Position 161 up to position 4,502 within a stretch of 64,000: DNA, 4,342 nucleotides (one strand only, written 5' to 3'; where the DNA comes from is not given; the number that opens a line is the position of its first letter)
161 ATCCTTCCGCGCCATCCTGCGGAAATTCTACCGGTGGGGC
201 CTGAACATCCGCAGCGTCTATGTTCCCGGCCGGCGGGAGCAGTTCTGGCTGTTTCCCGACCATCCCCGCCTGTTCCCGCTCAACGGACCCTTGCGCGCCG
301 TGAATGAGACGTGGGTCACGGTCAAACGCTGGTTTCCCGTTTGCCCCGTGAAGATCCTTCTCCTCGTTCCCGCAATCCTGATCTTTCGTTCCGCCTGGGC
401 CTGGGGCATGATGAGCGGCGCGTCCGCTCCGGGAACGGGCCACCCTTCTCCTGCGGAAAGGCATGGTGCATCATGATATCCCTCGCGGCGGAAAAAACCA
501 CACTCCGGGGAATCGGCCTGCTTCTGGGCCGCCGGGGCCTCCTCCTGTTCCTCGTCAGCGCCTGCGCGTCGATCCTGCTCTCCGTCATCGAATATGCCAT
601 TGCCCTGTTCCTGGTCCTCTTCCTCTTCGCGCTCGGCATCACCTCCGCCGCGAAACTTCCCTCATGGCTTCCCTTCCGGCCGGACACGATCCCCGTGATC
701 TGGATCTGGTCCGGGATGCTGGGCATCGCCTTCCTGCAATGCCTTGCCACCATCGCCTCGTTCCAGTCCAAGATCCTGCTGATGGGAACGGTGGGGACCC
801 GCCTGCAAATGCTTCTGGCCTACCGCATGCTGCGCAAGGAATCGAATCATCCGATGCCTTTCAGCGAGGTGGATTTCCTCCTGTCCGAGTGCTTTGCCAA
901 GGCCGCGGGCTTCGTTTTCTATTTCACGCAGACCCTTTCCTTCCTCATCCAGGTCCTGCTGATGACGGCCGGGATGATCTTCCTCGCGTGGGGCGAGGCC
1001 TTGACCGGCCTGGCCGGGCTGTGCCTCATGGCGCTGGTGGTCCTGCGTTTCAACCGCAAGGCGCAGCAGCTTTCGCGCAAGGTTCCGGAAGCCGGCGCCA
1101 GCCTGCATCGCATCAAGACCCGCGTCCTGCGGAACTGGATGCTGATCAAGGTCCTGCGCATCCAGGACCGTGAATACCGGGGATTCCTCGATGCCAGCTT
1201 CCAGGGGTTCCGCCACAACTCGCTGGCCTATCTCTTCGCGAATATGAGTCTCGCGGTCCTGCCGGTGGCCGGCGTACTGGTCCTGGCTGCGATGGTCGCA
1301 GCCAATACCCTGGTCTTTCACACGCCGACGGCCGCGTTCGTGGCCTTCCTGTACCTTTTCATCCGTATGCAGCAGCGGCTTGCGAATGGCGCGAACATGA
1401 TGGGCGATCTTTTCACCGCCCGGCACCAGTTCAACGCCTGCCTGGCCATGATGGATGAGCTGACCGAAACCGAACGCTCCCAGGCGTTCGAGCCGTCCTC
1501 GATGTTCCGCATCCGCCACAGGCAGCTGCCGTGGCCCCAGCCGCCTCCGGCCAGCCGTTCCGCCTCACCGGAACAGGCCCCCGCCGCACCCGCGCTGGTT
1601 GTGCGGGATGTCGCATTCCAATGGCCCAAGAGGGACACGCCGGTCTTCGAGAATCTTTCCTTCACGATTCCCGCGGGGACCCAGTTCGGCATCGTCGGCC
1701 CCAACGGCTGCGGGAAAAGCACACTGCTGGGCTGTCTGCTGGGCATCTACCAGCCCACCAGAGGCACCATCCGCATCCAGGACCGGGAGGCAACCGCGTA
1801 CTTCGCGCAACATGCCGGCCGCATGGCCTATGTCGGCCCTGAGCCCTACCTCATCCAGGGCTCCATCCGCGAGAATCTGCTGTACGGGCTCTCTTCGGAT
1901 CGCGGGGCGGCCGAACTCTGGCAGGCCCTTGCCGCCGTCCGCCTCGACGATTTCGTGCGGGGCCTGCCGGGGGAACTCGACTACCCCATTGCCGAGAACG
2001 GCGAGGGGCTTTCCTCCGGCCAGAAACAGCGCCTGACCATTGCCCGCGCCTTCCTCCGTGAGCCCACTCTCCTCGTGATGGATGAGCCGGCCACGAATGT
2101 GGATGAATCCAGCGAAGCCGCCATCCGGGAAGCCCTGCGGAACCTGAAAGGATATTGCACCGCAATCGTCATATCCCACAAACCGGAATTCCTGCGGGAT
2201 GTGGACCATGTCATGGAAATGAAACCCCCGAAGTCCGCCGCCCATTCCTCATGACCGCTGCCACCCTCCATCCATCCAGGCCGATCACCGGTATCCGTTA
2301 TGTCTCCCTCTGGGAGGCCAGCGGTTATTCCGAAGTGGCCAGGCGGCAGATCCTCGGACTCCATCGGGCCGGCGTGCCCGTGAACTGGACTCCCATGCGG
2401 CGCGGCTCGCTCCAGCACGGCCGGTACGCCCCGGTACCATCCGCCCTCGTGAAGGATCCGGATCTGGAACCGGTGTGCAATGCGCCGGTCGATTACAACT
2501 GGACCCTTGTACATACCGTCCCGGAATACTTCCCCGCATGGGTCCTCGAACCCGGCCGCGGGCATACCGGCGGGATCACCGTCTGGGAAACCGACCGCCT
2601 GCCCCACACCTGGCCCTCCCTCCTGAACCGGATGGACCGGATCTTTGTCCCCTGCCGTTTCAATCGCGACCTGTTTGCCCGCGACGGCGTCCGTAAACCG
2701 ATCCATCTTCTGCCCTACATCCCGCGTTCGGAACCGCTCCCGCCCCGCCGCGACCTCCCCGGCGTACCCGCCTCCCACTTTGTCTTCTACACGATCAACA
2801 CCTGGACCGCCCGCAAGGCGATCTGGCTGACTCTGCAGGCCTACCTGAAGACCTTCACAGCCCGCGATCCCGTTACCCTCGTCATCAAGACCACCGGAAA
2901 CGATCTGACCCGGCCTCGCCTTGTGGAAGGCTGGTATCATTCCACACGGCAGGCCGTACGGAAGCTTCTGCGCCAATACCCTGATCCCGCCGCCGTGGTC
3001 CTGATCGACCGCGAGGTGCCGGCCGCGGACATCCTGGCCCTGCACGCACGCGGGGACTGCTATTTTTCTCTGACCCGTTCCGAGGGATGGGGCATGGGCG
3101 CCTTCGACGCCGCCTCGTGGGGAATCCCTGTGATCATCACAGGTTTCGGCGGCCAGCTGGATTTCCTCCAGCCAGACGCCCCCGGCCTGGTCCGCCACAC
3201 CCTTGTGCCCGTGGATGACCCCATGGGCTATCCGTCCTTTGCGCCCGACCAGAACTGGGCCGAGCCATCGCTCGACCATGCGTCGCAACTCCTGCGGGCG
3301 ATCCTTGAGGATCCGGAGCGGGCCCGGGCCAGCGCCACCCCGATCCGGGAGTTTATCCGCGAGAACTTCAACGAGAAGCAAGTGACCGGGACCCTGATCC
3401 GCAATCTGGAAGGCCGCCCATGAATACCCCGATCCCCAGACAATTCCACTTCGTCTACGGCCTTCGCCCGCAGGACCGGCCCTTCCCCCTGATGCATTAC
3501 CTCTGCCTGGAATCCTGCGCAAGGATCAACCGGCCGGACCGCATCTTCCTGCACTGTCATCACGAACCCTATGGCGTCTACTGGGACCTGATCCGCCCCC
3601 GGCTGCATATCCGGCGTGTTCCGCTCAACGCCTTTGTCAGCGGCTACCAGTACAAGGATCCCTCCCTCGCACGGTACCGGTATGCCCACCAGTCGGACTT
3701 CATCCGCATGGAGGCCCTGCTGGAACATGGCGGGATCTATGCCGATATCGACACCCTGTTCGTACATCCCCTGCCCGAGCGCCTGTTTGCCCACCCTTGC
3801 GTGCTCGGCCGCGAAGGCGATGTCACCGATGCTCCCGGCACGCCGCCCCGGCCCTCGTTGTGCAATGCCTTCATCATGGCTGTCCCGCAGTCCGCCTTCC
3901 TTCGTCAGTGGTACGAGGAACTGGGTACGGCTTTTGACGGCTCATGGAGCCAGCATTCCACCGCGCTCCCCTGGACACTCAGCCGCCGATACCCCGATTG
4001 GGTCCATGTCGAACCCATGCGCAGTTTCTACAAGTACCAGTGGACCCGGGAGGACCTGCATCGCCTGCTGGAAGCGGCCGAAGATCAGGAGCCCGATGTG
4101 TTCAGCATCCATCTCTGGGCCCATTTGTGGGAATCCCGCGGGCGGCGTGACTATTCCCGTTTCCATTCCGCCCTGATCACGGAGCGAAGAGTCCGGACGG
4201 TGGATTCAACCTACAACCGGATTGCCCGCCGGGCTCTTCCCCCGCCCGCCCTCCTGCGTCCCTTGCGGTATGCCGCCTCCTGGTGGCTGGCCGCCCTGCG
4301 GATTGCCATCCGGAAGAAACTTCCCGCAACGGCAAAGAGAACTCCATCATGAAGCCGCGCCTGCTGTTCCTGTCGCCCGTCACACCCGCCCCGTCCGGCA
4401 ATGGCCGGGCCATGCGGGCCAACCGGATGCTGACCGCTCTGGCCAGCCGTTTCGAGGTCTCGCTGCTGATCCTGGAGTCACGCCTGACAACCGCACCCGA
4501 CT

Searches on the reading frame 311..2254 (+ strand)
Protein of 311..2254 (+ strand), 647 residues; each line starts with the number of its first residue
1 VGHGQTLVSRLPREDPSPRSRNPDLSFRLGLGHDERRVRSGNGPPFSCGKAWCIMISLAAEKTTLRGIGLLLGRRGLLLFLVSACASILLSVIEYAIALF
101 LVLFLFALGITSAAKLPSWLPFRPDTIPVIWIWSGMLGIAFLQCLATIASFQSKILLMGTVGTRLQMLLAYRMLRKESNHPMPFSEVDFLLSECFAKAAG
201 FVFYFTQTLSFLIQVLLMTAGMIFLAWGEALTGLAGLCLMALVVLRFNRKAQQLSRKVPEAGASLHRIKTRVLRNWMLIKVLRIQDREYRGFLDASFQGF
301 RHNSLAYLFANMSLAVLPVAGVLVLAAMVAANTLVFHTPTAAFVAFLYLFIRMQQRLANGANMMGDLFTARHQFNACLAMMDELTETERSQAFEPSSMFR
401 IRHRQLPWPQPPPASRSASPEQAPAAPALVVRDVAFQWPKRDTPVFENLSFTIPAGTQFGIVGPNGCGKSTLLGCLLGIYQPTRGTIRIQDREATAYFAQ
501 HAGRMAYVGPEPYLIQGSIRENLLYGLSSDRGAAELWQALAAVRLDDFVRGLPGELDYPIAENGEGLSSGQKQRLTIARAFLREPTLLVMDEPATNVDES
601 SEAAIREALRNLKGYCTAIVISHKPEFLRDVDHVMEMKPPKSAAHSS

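Call 31: search_protein_families(library=pfam, proteins=[window:311-2254:+])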
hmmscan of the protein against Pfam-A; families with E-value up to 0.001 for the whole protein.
window:311-2254:+ (647 aa): 4 families
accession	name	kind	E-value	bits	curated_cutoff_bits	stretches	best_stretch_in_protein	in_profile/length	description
PF00005.33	ABC_tran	-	4.1e-29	102.4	25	1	447-594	2-136/137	ABC transporter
PF13304.12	AAA_21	-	1.4e-08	35.6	27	0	460-479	3-22/304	AAA domain, putative AbiEii toxin, Type IV TA system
PF02463.25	SMC_N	-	1.7e-07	31.3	40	0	567-639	137-213/220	RecF/RecN/SMC N terminal domain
PF13191.12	AAA_16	-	0.00016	22.7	32.6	1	461-612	29-159/167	AAA ATPase domain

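Call 34: find_encoding_contigs(protein=window:311-2254:+, flank=10000, max_places=2)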
Protein window:311-2254:+ (647 aa): no gene with exactly this product is on record in the collection.

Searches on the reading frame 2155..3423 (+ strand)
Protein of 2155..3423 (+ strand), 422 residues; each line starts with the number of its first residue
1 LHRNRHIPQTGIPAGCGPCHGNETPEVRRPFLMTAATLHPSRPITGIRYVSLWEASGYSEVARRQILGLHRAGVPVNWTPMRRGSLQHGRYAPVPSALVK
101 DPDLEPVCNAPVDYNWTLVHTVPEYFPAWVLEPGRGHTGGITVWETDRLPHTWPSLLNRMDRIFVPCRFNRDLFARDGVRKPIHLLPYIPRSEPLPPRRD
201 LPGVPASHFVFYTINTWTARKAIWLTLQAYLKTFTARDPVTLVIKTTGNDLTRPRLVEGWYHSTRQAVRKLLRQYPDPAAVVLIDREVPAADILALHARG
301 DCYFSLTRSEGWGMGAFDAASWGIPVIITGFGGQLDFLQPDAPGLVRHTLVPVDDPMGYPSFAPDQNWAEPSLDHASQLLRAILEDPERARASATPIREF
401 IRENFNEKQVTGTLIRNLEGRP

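Call 32: search_protein_families(library=pfam, proteins=[window:2155-3423:+])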
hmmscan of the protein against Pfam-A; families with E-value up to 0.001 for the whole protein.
window:2155-3423:+ (422 aa): 3 families
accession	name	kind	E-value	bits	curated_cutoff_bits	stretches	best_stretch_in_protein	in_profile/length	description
PF20706.3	GT4-conflict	-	1.1e-06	28.4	26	1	290-405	272-376/385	Family 4 Glycosyltransferase in conflict systems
PF00534.26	Glycos_transf_1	-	7.9e-05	22.7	26.4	1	287-346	80-139/172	Glycosyl transferases group 1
PF13692.12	Glyco_trans_1_4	-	0.00077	20.2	27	0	266-356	47-129/142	Glycosyl transferases group 1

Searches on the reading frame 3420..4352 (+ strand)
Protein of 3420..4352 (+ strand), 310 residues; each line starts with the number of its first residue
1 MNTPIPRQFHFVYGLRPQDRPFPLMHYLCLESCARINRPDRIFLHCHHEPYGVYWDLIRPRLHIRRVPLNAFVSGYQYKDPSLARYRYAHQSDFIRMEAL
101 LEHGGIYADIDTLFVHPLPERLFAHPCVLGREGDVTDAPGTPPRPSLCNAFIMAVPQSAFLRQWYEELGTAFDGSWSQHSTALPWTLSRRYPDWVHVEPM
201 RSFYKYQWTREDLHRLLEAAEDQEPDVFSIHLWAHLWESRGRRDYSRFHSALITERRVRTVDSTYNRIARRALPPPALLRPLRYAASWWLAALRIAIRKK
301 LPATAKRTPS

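Call 31: search_protein_families(library=pfam, proteins=[window:3420-4352:+])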
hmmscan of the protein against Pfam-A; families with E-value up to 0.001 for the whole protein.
window:3420-4352:+ (310 aa): 2 families
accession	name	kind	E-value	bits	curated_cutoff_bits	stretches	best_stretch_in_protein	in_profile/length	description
PF04488.21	Gly_transf_sug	-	1.9e-09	38.6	23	1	84-125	49-89/93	Glycosyltransferase sugar-binding region containing DXD motif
PF12919.13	TcdA_TcdB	-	0.00013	21.8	23.6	1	82-113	164-195/382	TcdA/TcdB catalytic glycosyltransferase domain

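Call 47: find_encoding_contigs(protein=window:3420-4352:+, flank=10000, max_places=1)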
Protein window:3420-4352:+ (310 aa): 6 contigs read that carry it; 1 place shown.
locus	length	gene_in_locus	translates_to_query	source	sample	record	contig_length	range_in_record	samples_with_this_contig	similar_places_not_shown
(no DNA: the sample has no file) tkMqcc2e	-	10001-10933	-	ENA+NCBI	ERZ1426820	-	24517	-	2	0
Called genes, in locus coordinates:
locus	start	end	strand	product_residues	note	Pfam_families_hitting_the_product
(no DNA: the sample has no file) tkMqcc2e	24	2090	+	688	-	-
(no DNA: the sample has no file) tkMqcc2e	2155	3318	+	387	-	PF13439:Glyco_transf_4, PF13579:Glyco_trans_4_4, PF00534:Glycos_transf_1, PF13692:Glyco_trans_1_4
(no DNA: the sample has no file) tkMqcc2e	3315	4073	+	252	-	PF05050:Methyltransf_21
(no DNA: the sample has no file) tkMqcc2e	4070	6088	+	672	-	PF00535:Glycos_transf_2, PF10111:Glyco_tranf_2_2 (faint), PF13641:Glyco_tranf_2_3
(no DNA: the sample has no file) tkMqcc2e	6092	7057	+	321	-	PF13641:Glyco_tranf_2_3, PF00535:Glycos_transf_2, PF10111:Glyco_tranf_2_2 (faint), PF13632:Glyco_trans_2_3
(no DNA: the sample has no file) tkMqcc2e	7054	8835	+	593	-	PF00005:ABC_tran, PF02463:SMC_N (faint), PF13304:AAA_21 (faint)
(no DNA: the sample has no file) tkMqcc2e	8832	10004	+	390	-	PF20706:GT4-conflict (weak)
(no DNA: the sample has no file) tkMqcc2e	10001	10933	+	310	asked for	PF04488:Gly_transf_sug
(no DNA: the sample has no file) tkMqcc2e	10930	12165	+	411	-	PF00534:Glycos_transf_1, PF13692:Glyco_trans_1_4, PF13524:Glyco_trans_1_2 (weak)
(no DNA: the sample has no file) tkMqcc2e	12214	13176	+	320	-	PF17039:Glyco_tran_10_N, PF00852:Glyco_transf_10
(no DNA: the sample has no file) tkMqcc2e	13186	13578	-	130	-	PF02472:ExbD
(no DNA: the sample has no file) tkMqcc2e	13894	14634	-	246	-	PF13646:HEAT_2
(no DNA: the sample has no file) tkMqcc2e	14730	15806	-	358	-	PF14512:TM1586_NiRdase (faint), PF00881:Nitroreductase, PF03073:TspO_MBR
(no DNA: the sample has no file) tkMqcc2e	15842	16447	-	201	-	PF13484:Fer4_16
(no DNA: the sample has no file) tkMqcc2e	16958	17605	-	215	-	PF13801:Metal_resist, PF07813:LTXXQ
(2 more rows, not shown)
